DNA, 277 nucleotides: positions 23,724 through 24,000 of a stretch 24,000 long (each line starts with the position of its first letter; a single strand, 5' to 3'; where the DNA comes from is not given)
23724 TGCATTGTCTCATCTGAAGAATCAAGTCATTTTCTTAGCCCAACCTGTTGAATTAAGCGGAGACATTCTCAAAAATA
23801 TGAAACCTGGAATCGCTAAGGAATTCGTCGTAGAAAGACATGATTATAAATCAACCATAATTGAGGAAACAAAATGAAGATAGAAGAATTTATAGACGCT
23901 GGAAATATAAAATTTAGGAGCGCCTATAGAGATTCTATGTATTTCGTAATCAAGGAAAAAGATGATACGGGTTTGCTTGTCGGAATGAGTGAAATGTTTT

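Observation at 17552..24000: Translationally coupled operon of at least 7 genes on an integrated element: candidate undescribed defence system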

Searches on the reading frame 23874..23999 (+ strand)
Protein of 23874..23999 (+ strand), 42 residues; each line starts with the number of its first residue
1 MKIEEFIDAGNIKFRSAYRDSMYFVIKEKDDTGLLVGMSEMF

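Call 7: search_protein_families(library=pfam, proteins=[window:23874-23999:+], max_evalue=0.1)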
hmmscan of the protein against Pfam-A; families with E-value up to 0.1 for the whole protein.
window:23874-23999:+ (42 aa): 1 family
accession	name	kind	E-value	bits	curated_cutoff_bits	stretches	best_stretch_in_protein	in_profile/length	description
PF11429.13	Colicin_D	-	0.04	14.7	25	1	3-36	30-62/84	Colicin D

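Call 8: search_protein_families(library=padloc, proteins=[window:23874-23999:+], max_evalue=0.1)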
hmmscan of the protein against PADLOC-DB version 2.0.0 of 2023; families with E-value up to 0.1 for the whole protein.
window:23874-23999:+ (42 aa): 0 families
